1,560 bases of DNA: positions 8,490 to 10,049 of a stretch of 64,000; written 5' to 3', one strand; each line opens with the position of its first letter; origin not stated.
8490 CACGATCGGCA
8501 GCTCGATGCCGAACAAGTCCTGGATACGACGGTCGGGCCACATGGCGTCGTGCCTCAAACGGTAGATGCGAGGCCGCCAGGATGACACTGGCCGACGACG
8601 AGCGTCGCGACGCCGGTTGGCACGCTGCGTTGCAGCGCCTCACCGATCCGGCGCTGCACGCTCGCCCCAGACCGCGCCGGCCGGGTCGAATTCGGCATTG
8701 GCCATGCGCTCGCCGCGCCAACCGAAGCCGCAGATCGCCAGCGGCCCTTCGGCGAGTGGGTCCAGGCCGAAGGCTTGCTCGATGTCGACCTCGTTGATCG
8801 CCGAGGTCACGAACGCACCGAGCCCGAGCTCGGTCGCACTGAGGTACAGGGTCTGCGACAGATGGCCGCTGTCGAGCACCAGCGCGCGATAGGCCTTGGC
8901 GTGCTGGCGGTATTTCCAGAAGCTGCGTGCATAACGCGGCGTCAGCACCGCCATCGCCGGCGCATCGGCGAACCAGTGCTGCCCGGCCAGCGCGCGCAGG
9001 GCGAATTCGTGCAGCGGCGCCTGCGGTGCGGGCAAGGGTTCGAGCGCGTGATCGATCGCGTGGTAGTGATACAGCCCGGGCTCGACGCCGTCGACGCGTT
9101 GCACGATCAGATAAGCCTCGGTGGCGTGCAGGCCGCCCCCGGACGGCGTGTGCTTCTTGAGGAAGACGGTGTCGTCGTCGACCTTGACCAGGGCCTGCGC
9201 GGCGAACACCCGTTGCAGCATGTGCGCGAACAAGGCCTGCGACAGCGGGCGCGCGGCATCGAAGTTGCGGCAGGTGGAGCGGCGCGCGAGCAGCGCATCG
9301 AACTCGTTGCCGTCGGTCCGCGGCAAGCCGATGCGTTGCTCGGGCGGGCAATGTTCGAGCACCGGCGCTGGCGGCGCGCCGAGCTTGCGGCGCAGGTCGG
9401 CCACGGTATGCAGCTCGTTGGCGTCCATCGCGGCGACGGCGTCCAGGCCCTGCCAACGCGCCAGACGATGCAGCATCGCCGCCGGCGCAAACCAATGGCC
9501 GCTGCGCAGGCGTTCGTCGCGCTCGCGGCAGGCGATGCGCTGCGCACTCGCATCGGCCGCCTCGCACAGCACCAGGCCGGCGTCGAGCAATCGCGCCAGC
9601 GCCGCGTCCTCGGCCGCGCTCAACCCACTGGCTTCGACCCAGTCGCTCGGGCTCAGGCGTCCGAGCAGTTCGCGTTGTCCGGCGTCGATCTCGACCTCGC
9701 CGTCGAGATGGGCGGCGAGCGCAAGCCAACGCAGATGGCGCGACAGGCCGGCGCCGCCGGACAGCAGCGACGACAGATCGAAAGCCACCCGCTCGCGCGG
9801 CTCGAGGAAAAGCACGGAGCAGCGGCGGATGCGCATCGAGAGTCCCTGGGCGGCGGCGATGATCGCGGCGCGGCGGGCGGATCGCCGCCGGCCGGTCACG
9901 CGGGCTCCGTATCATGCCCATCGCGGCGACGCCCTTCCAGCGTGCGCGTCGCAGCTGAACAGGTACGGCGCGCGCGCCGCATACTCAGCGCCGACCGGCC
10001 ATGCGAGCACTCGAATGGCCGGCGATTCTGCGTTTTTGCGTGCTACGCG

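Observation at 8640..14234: RiPP-like locus: NHLP-leader precursor, SagB-type dehydrogenase without a YcaO cyclodehydratase, cyclase-homology/TPR membrane protein, GGDEF partner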

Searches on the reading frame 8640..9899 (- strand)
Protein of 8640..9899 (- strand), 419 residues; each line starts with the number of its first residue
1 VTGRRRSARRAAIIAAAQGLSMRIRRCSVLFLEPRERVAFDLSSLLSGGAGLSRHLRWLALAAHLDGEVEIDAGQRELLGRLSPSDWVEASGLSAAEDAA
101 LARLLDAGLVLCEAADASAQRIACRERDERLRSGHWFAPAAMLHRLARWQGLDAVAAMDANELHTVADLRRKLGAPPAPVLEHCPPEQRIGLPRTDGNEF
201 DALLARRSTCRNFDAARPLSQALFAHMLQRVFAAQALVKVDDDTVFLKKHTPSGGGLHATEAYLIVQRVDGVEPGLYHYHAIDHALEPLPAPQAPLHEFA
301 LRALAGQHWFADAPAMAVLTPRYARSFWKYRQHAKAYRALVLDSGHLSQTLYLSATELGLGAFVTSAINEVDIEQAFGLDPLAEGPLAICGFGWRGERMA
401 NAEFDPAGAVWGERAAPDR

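Call 11: search_protein_families(library=ncbifam, proteins=[window:8640-9899:-], max_evalue=0.01)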
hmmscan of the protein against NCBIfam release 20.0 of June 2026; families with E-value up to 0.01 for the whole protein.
window:8640-9899:- (419 aa): 2 families
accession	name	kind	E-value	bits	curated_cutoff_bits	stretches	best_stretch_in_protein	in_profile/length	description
TIGR04511.1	SagB_rel_DH_2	exception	9.1e-172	571.3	240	1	24-406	1-380/380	putative peptide maturation dehydrogenase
TIGR03605.1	antibiot_sagB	domain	4.1e-33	114.3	78.4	1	224-393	5-172/173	SagB family peptide dehydrogenase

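Call 12: search_protein_families(library=pfam, proteins=[window:8640-9899:-], max_evalue=0.01)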
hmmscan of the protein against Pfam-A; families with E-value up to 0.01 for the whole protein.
window:8640-9899:- (419 aa): 1 family
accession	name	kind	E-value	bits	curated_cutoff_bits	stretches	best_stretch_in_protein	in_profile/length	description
PF00881.29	Nitroreductase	-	1.2e-24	87.8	23.5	1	205-394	2-167/167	Nitroreductase family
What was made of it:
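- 8640..9836 (-): SagB/ThcOx-type FMN dehydrogenase (DH), 398 aa. An N-terminal domain of ~180 aa is followed by a nitroreductase-fold catalytic domain (aa ~200-395) with an invariant W-K-Y-R motif. TIGR04511 571 bits, TIGR03605 114 bits, PF00881 (calls 11, 12).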

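Call 17: find_homologous_proteins(query=window:8640-9899:-, max_evalue=1e-10)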
Query window:8640-9899:- (419 aa): 2045 proteins with E <= 1e-10 among 8000 candidates; the best 120 are listed.
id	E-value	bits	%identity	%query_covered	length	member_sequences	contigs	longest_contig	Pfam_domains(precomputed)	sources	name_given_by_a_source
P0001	2.1e-239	812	91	95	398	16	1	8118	PF00881.30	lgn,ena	-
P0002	4.6e-239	811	89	95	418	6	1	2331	PF00881.30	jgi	jgi:putative peptide maturation dehydrogenase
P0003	1.4e-236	803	91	95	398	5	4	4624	PF00881.30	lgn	-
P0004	1.5e-191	655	77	93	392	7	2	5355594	PF00881.30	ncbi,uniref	ncbi:putative peptide maturation dehydrogenase [Lysobacter firmicutimachus]|uniref:Peptide maturatio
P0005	4.7e-187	640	74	93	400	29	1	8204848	PF00881.30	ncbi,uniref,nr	ncbi:hypothetical protein KPP03845_100592 [Streptomyces xanthophaeus]|uniref:putative peptide matura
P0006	2.6e-186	638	74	93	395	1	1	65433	PF00881.30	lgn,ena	-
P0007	6.4e-186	636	73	93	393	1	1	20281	PF00881.30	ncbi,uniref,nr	ncbi:putative peptide maturation dehydrogenase [Kribbella antibiotica]|uniref:Putative peptide matur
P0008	1.9e-183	628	73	93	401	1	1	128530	PF00881.30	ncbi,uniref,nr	ncbi:putative peptide maturation dehydrogenase [Streptomyces antimicrobicus]|uniref:Peptide maturati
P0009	2.0e-183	628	72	95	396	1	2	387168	PF00881.30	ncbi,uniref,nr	ncbi:putative peptide maturation dehydrogenase [Streptomyces bambusae]|uniref:putative peptide matur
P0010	2.0e-181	621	72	93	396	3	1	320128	PF00881.30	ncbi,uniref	ncbi:putative peptide maturation dehydrogenase [Kitasatospora sp. NPDC001547]|uniref:putative peptid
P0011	4.7e-181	620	72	93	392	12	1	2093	PF00881.30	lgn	-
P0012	8.1e-181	619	70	95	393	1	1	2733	PF00881.30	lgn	-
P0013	1.1e-180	619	71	93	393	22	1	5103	PF00881.30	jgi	jgi:putative peptide maturation dehydrogenase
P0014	1.8e-180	618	71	93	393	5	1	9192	PF00881.30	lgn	-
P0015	1.2e-178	612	71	95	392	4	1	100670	PF00881.30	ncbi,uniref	ncbi:putative peptide maturation dehydrogenase [Lysobacter gummosus]|uniref:putative peptide maturat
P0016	7.3e-178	610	70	94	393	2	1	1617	PF00881.30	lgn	-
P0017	8.2e-178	610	70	95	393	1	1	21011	PF00881.30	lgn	-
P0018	1.7e-177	609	72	93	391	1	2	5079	PF00881.30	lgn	-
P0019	4.1e-177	607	66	93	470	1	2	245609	PF00881.30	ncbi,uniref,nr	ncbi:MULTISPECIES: putative peptide maturation dehydrogenase [unclassified Streptomyces]|uniref:puta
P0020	5.4e-177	607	71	93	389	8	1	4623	PF00881.30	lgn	-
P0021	9.8e-177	606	70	93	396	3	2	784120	PF00881.30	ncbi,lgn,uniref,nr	ncbi:putative peptide maturation dehydrogenase [Streptomyces termitum]|uniref:putative peptide matur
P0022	3.1e-176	604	71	93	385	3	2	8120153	PF00881.30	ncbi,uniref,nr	ncbi:putative peptide maturation dehydrogenase [Kribbella sandramycini]|uniref:Putative peptide matu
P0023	2.6e-175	601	69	95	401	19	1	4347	PF00881.30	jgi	-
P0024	6.8e-175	600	70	93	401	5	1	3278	PF00881.30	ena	-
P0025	1.4e-174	599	69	93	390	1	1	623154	PF00881.30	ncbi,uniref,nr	ncbi:putative peptide maturation dehydrogenase [Lysobacter silvisoli]|uniref:Putative peptide matura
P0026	1.4e-174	599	69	95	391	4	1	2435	PF00881.30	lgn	-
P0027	8.8e-174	596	69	93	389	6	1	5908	PF00881.30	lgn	-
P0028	2.2e-173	595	70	93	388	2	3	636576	PF00881.30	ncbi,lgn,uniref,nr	ncbi:putative peptide maturation dehydrogenase [Lysobacter sp. cf310]|uniref:putative peptide matura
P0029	2.6e-173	595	69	94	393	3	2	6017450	PF00881.30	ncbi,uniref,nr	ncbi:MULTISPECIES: putative peptide maturation dehydrogenase [Lysobacter]|uniref:putative peptide ma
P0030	3.2e-173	594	70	93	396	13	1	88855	PF00881.30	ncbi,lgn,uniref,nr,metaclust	ncbi:putative peptide maturation dehydrogenase [Lysobacter sp. yr284]|uniref:putative peptide matura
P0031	4.3e-172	591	69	93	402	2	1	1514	PF00881.30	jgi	-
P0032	3.0e-171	588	71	93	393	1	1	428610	PF00881.30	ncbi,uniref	ncbi:putative peptide maturation dehydrogenase [Lysobacter sp. CA199]|uniref:putative peptide matura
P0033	4.0e-171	587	69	93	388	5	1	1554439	PF00881.30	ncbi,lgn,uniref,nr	ncbi:putative peptide maturation dehydrogenase [Lysobacter sp. Root604]|uniref:putative peptide matu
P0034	5.1e-171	587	68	93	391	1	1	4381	PF00881.30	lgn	-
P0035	4.3e-170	584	66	93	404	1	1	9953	PF00881.30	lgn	-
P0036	6.7e-170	583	69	93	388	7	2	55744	PF00881.30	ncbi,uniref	ncbi:putative peptide maturation dehydrogenase [Lysobacter sp. CCNWLW3]|uniref:putative peptide matu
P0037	3.2e-169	581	68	95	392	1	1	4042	PF00881.30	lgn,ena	-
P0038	3.3e-168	578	67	93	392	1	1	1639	PF00881.30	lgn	-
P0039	4.3e-168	578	67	95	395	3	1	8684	PF00881.30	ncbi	ncbi:MAG: putative peptide maturation dehydrogenase [Lysobacter sp.]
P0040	9.4e-167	573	68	93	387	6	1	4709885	PF00881.30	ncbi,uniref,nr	ncbi:putative peptide maturation dehydrogenase [Lysobacter sp. 5GHs7-4]|uniref:putative peptide matu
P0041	1.8e-165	569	65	93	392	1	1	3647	PF00881.30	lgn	-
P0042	4.5e-165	568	67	93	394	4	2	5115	PF00881.30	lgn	-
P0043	1.2e-163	563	68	93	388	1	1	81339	PF00881.30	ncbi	ncbi:putative peptide maturation dehydrogenase [Lysobacter sp. A286]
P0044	2.6e-163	562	67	95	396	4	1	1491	PF00881.30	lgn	-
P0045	2.6e-163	562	65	95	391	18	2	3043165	PF00881.30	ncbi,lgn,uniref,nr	ncbi:dehydrogenase [Lysobacter concretionis Ko07 = DSM 16239]|uniref:Dehydrogenase n=1 Tax=Lysobacte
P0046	4.3e-163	561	64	94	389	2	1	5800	PF00881.30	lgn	-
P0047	1.2e-162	560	68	93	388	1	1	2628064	PF00881.30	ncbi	ncbi:putative peptide maturation dehydrogenase [Lysobacter sp. A289]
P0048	1.5e-162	559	63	93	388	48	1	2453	PF00881.30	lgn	-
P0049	1.6e-162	559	66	94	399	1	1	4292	PF00881.30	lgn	-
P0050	2.1e-162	559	64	94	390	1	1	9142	PF00881.30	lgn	-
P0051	6.1e-162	557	66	95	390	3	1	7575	PF00881.30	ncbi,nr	ncbi:MAG TPA: putative peptide maturation dehydrogenase [Lysobacter sp.]|nr:putative peptide maturat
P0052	1.8e-161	556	65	93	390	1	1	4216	PF00881.30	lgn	-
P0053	2.3e-161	555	63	94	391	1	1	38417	PF00881.30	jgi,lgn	jgi:putative peptide maturation dehydrogenase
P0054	7.1e-161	554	66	93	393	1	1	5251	PF00881.30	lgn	-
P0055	5.2e-160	551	63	95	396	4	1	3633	PF00881.30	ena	-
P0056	5.4e-160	551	67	93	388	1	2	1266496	PF00881.30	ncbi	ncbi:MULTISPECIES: putative peptide maturation dehydrogenase [unclassified Lysobacter]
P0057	1.2e-159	550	64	95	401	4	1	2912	PF00881.30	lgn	-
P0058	8.6e-159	547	64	95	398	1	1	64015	PF00881.30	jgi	jgi:putative peptide maturation dehydrogenase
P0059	1.7e-158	546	65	93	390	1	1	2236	PF00881.30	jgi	jgi:putative peptide maturation dehydrogenase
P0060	7.1e-156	537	65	93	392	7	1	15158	PF00881.30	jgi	jgi:putative peptide maturation dehydrogenase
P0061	1.0e-155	537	64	94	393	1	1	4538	PF00881.30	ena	-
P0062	2.7e-155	535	62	94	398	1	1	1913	PF00881.30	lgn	-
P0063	6.2e-155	534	63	95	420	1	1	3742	PF00881.30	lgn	-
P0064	9.8e-155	534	62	93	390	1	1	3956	PF00881.30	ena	-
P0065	1.6e-154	533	63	93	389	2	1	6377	PF00881.30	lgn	-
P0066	6.0e-153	528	61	95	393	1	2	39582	PF00881.30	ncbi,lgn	ncbi:MAG: putative peptide maturation dehydrogenase [Lysobacter sp.]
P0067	1.2e-152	527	63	95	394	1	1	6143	PF00881.30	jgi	-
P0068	5.1e-152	525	61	93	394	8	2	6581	PF00881.30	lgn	-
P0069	5.1e-152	525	61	95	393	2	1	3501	PF00881.30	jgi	-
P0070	7.8e-152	524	62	93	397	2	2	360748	PF00881.30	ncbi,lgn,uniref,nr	ncbi:putative peptide maturation dehydrogenase [Pseudoxanthomonas wuyuanensis]|uniref:Putative pepti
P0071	1.2e-151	523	62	93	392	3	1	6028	PF00881.30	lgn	-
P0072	1.2e-151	523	62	92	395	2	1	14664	PF00881.30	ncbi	-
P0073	1.5e-151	523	62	93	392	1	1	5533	PF00881.30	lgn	-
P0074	2.7e-151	522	61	93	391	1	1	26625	PF00881.30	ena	-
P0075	2.8e-151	522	61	93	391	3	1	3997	PF00881.30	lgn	-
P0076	4.2e-151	522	62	93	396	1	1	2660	PF00881.30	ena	-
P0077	4.3e-151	522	62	93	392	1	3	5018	PF00881.30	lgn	-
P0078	5.6e-151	521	62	93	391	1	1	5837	PF00881.30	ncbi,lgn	-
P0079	8.2e-151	521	61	93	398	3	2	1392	PF00881.30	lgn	-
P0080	8.9e-151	520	62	93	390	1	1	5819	PF00881.30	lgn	-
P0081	1.7e-150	520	60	93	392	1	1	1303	PF00881.30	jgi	jgi:putative peptide maturation dehydrogenase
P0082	2.1e-150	519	59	94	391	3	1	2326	PF00881.30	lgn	-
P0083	2.7e-150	519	61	93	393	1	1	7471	PF00881.30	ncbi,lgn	ncbi:MAG: putative peptide maturation dehydrogenase [Pseudoxanthomonas sp.]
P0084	2.7e-150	519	62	93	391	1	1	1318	PF00881.30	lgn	-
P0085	3.6e-150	518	60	93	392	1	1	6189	PF00881.30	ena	-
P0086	4.0e-150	518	60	93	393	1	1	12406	PF00881.30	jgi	jgi:putative peptide maturation dehydrogenase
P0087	6.7e-150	518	61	93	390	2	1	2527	PF00881.30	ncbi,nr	ncbi:MAG: putative peptide maturation dehydrogenase [Lysobacteraceae bacterium]|nr:MAG: putative pep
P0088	7.1e-150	517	61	93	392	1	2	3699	PF00881.30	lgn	-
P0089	7.6e-150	517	60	93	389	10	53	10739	PF00881.30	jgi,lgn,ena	jgi:SagB-type dehydrogenase domain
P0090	8.2e-150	517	61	94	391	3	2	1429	PF00881.30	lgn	-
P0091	8.8e-150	517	61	93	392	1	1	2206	PF00881.30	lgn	-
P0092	9.1e-150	517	60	93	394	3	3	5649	PF00881.30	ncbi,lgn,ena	-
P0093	9.5e-150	517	61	93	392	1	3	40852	PF00881.30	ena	-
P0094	1.0e-149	517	60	93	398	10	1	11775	PF00881.30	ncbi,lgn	-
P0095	1.7e-149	516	61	93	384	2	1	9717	PF00881.30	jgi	jgi:putative peptide maturation dehydrogenase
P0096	2.1e-149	516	60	93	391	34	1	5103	PF00881.30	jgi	-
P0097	2.1e-149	516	59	93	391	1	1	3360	PF00881.30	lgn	-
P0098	2.4e-149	516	60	93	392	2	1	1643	PF00881.30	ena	-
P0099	2.5e-149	516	61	93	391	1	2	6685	PF00881.30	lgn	-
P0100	2.8e-149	516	60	94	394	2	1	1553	PF00881.30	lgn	-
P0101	3.6e-149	515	60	95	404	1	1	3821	PF00881.30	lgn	-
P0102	3.8e-149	515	60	93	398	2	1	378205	PF00881.30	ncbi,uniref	ncbi:putative peptide maturation dehydrogenase [Lysobacter koreensis]|uniref:Peptide maturation dehy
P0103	4.3e-149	515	60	93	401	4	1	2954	PF00881.30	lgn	-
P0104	4.7e-149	515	61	93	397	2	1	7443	PF00881.30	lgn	-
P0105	4.9e-149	515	60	93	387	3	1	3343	PF00881.30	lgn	-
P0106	6.7e-149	514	62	93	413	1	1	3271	PF00881.30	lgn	-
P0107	7.7e-149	514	61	93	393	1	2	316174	PF00881.30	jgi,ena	-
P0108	7.7e-149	514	60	93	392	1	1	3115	PF00881.30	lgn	-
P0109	7.9e-149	514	59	93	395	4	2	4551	PF00881.30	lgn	-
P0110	7.9e-149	514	60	93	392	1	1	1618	PF00881.30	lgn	-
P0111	8.2e-149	514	60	93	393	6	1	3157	PF00881.30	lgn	-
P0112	9.9e-149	514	60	93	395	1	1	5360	PF00881.30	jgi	jgi:putative peptide maturation dehydrogenase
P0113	1.1e-148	514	60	93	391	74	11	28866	PF00881.30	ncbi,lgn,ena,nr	ncbi:MAG: putative peptide maturation dehydrogenase [Lysobacter sp.]|nr:putative peptide maturation 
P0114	1.4e-148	513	60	93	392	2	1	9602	PF00881.30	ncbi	ncbi:MAG: putative peptide maturation dehydrogenase [Pseudoxanthomonas sp.]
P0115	1.5e-148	513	61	94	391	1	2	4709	PF00881.30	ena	-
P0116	1.6e-148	513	60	93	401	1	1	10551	PF00881.30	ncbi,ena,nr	ncbi:MAG TPA: putative peptide maturation dehydrogenase [Pseudoxanthomonas sp.]|nr:putative peptide 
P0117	2.4e-148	512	63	93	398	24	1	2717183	PF00881.30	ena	-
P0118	2.4e-148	512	61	93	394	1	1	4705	PF00881.30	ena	-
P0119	2.5e-148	512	62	93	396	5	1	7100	PF00881.30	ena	-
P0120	2.7e-148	512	61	94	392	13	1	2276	PF00881.30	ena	-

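Call 19: find_related_loci(query=A1, collection=genome_contigs, flank=10000)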
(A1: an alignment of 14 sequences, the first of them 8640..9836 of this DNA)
Query A1 (398 aa) in genome_contigs; peptide patterns used: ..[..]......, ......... (x = any residue, [..] = any of these).
296 stretches matched a pattern; 290 encode a relative of the query (tblastn E <= 1e-3); the best 80 are kept; 80 distinct loci.
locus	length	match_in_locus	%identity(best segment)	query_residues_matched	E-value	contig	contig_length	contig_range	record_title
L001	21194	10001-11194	91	1-398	0e+0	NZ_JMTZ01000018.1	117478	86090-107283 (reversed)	Lysobacter antibioticus strain 13-6 Contig_18, whole genome shotgun sequence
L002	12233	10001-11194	89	1-398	0e+0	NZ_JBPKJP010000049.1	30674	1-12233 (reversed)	Lysobacter sp. 1R34A ctg00049, whole genome shotgun sequence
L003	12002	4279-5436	74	1-390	0e+0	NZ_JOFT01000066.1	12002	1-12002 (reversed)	Streptomyces xanthophaeus strain NRRL B-5414 contig58.1, whole genome shotgun sequence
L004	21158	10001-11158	73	1-390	0e+0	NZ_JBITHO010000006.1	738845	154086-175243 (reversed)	Streptomyces sp. NPDC050504 NPDC050504_35_G1.ctg-0006, whole genome shotgun sequence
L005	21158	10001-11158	73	1-390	0e+0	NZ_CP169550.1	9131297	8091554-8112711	Streptomyces stoeckheimensis strain DSM 116496 chromosome, complete genome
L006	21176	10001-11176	72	1-396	0e+0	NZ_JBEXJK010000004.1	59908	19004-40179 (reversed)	Kitasatospora sp. NPDC004799 NPDC004799_30_H2.ctg-0004, whole genome shotgun sequence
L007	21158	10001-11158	73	1-390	0e+0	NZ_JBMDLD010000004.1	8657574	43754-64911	Streptomyces sp. 2.9 contig_7, whole genome shotgun sequence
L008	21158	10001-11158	73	1-390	0e+0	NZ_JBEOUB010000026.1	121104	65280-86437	Streptomyces sp. NPDC094049 NPDC094049_184_H10.ctg-0026, whole genome shotgun sequence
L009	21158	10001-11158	72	1-390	0e+0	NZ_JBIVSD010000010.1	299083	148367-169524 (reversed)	Kitasatospora sp. NPDC092039 NPDC092039_190_D8.ctg-0010, whole genome shotgun sequence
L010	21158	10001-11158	73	1-390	0e+0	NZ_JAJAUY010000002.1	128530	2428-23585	Streptomyces antimicrobicus strain SMC 277 2, whole genome shotgun sequence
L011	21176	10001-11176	72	1-396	0e+0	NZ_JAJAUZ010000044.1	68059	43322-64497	Streptomyces bambusae strain T110 44, whole genome shotgun sequence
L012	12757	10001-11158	73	1-390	0e+0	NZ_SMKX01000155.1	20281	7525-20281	Kribbella antibiotica strain JCM 13523 NODE_155_length_20281_cov_36.3091, whole genome shotgun sequence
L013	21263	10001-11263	66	1-390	3e-180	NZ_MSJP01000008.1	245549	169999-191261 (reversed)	Streptomyces sp. CBMA291 CBMA291_8, whole genome shotgun sequence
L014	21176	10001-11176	69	1-398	3e-179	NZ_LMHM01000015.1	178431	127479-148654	Lysobacter sp. Root690 contig_6, whole genome shotgun sequence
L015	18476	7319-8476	70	1-390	4e-172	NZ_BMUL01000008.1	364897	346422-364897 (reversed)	Streptomyces termitum strain JCM 4518 sequence08, whole genome shotgun sequence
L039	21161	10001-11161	61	1-390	7e-149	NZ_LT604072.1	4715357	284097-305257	Xanthomonas translucens pv. translucens DSM 18974 isolate peng1 chromosome I, complete sequence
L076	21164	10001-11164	58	1-390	6e-134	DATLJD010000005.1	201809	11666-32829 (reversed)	MAG TPA_asm: Lysobacteraceae bacterium isolate SMAG_U13686 k141_9171, whole genome shotgun sequence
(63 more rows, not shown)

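Call 27: find_encoding_contigs(protein=P0005, flank=10000, max_places=2)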
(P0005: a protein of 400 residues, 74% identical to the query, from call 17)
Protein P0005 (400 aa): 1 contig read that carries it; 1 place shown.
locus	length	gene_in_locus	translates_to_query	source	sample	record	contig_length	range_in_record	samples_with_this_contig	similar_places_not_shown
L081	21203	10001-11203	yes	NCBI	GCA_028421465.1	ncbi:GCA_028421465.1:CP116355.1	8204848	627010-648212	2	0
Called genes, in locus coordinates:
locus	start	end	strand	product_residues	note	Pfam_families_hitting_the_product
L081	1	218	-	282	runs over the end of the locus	PF13640:2OG-FeII_Oxy_3, PF13661:2OG-FeII_Oxy_4 (weak)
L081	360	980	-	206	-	-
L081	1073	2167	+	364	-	PF01337:Barstar (weak)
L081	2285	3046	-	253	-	PF00106:adh_short, PF13561:adh_short_C2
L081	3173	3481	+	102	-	PF12840:HTH_20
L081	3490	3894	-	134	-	-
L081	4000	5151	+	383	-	PF06224:AlkZ-like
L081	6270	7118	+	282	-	PF00248:Aldo_ket_red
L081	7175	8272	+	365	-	PF19681:DUF6183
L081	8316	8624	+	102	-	-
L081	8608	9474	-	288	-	PF00583:Acetyltransf_1, PF13508:Acetyltransf_7 (weak)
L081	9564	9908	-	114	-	-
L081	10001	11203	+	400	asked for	PF00881:Nitroreductase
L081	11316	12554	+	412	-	PF05977:MFS_3, PF07690:MFS_1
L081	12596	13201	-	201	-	PF17940:TetR_C_31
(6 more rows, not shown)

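Call 28: find_encoding_contigs(protein=P0022, flank=10000, max_places=2)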
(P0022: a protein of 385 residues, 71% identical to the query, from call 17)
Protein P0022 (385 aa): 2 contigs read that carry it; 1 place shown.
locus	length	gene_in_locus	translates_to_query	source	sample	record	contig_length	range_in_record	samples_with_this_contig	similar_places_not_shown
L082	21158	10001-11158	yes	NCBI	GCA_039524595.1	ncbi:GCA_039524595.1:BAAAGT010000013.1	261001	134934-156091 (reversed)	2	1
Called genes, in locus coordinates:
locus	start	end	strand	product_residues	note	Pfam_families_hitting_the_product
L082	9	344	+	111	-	PF13556:HTH_30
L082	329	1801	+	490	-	PF01656:CbiA, PF13500:AAA_26, PF07685:GATase_3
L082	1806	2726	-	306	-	PF13338:AbiEi_4 (weak), PF04480:DUF559 (weak), PF18741:MTES_1575 (weak)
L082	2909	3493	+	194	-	PF04978:MST, PF12867:DinB_2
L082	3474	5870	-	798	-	PF04185:Phosphoesterase, PF05506:PLipase_C_C, PF00754:F5_F8_type_C, PF22633:F5_F8_type_C_2 (weak)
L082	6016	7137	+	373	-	PF02515:CoA_transf_3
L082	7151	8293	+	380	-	PF02771:Acyl-CoA_dh_N, PF02770:Acyl-CoA_dh_M, PF00441:Acyl-CoA_dh_1, PF08028:Acyl-CoA_dh_2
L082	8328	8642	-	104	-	-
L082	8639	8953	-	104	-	-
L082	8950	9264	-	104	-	-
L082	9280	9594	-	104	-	-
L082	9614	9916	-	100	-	-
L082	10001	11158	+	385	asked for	PF00881:Nitroreductase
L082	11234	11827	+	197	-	PF00174:Oxidored_molyb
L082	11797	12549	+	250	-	PF00970:FAD_binding_6, PF00175:NAD_binding_1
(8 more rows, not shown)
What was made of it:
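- Tandem paralogue arrays of up to five copies (call 28) are typical of secreted peptides.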

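Call 32: find_homologous_proteins(query=L039:6975-9608:+, max_evalue=1e-20)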
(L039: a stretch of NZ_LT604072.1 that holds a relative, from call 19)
Query L039:6975-9608:+ (878 aa): 2117 proteins with E <= 1e-20 among 8000 candidates; the best 120 are listed.
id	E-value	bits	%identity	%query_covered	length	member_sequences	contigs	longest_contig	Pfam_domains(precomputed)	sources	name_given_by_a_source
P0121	0.0e+0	1859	97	100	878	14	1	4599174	PF00515.35,PF13432.13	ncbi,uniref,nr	ncbi:putative peptide modification system cyclase [Xanthomonas translucens]|uniref:putative peptide 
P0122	0.0e+0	1851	97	100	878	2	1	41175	PF14559.13,PF00515.35,PF13432.13,PF07719.24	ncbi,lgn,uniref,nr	ncbi:putative peptide modification system cyclase [Xanthomonas cerealis]|uniref:putative peptide mod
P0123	0.0e+0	1844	97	100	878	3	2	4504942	PF14559.13,PF00515.35,PF13432.13,PF07719.24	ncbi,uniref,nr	ncbi:putative peptide modification system cyclase [Xanthomonas cerealis]|uniref:putative peptide mod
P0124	0.0e+0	1782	93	100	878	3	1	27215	-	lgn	-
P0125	0.0e+0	1718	89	100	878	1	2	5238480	-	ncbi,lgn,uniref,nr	ncbi:putative peptide modification system cyclase [Xanthomonas sp. NCPPB 2654]|uniref:putative pepti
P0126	0.0e+0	1705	89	100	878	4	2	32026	PF07719.24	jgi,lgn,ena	-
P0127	0.0e+0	1703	88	100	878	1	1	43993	PF14559.13,PF00515.35,PF07719.24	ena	-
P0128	0.0e+0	1687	88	100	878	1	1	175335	PF14559.13,PF07719.24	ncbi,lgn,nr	ncbi:putative peptide modification system cyclase [Xanthomonas sp. WHRI 7945]|nr:putative peptide mo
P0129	0.0e+0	1686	87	100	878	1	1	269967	PF14559.13,PF07719.24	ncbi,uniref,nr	ncbi:putative peptide modification system cyclase [Xanthomonas sp. 1678]|uniref:putative peptide mod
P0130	0.0e+0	1645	86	100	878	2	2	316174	PF07719.24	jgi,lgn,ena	-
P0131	0.0e+0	1629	86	100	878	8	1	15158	-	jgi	jgi:putative peptide modification system cyclase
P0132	0.0e+0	1510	79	100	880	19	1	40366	PF13432.13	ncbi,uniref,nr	ncbi:adenylate cyclase [Xanthomonas sontii]|uniref:putative peptide modification system cyclase n=1 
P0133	0.0e+0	1334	69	100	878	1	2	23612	-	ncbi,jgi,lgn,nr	ncbi:MAG TPA: putative peptide modification system cyclase [Xanthomonadaceae bacterium]|nr:putative 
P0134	0.0e+0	1064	61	94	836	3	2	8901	PF14559.13,PF00515.35,PF13424.13,PF13176.13,PF13181.13,PF07719.24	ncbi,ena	-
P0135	0.0e+0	1040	58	97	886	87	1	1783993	-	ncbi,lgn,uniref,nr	ncbi:putative peptide modification system cyclase [Xanthomonas euroxanthea]|uniref:putative peptide 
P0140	0.0e+0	1027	58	97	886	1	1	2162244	PF07719.24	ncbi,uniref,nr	ncbi:putative peptide modification system cyclase [Xanthomonas campestris]|uniref:putative peptide m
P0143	0.0e+0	1019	57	97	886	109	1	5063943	PF14559.13,PF13432.13,PF07719.24,PF13174.13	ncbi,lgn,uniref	ncbi:putative peptide modification system cyclase [Xanthomonas axonopodis pv. fascicularis]|uniref:p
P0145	1.8e-284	964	56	99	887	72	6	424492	PF14559.13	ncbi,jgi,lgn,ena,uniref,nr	ncbi:putative peptide modification system cyclase [Stenotrophomonas acidaminiphila]|uniref:putative 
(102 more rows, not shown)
